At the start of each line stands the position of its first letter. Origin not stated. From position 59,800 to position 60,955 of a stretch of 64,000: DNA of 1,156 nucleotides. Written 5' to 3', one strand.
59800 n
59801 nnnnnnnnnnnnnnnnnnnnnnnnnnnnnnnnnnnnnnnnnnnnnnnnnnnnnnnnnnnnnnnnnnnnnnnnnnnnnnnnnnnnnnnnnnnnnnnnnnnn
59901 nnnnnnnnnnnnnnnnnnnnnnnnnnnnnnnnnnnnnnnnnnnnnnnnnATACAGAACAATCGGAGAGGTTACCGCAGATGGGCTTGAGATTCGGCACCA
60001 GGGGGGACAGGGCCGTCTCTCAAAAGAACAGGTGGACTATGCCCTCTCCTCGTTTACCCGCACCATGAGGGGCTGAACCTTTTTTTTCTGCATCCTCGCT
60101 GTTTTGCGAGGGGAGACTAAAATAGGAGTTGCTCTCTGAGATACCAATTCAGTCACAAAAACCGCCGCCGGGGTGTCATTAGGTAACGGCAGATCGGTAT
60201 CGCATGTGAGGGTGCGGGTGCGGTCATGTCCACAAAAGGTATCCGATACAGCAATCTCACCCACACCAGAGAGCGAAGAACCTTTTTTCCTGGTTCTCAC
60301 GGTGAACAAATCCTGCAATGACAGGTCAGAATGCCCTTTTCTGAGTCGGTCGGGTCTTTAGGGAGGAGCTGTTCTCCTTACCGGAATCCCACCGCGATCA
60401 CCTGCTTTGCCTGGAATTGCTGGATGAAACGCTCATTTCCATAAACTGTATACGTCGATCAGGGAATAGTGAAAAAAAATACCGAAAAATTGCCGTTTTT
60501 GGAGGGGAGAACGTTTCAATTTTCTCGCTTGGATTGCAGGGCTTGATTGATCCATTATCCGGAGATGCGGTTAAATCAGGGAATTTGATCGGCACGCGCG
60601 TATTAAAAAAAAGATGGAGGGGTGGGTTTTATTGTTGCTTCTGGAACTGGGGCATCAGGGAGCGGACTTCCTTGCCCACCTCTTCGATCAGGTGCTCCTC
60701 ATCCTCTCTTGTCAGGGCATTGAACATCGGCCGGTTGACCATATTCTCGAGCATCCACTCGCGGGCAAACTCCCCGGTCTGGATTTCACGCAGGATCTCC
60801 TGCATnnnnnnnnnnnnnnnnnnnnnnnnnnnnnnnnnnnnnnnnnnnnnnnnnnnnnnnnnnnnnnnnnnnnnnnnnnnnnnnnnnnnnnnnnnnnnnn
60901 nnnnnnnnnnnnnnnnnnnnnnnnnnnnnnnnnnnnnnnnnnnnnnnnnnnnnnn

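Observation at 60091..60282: Copy B of the ~190-nt element: 3' of purL, bracketed by T-runs, and ambiguous between RNA and a tiny ORF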

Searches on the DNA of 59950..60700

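Call 7: search_rna_families(source=window, start=59950, end=60700, threshold=evalue, max_evalue=10, show_alignments=3)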
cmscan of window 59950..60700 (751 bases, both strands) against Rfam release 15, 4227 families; matches with E-value up to 10: 1.
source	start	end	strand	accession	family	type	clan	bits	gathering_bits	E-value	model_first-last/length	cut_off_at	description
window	60211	60335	+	RF00065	snoR9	Gene; snRNA; snoRNA; CD-box;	CL00132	12.7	90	2.8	1-128/128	no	Small nucleolar RNA snoR9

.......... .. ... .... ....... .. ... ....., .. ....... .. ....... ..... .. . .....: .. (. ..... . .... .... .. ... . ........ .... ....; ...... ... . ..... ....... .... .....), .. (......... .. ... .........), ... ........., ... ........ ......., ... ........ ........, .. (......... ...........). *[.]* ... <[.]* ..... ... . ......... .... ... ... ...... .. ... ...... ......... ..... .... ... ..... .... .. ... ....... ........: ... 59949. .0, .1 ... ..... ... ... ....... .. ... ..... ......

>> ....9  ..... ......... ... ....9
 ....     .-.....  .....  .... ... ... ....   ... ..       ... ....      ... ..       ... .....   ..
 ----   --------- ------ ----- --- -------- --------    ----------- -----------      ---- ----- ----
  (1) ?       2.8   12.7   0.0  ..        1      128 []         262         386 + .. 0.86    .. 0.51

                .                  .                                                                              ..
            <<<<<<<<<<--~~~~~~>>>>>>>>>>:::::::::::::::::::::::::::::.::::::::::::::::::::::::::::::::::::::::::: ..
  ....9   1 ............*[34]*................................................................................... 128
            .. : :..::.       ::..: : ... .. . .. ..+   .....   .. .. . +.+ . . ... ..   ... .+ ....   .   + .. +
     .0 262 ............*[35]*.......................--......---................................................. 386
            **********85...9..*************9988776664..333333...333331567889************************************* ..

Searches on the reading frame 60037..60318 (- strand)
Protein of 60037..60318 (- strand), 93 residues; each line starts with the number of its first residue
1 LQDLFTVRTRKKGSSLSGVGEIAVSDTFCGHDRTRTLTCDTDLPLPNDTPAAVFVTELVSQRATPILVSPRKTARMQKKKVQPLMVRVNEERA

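Call 27: search_protein_families(library=pfam, proteins=[window:60037-60318:-], max_evalue=0.01)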
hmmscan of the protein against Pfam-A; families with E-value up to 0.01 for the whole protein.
window:60037-60318:- (93 aa): 0 families

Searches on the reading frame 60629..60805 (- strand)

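Call 27: search_protein_families(library=pfam, proteins=[window:60629-60805:-], max_evalue=0.01)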
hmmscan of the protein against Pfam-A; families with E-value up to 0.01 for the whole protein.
window:60629-60805:- (58 aa): 1 family
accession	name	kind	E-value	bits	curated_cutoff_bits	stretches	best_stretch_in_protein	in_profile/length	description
PF01450.25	KARI_C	-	1.1e-14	55.4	29.1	1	1-52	92-143/144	Ketol-acid reductoisomerase, C-terminal domain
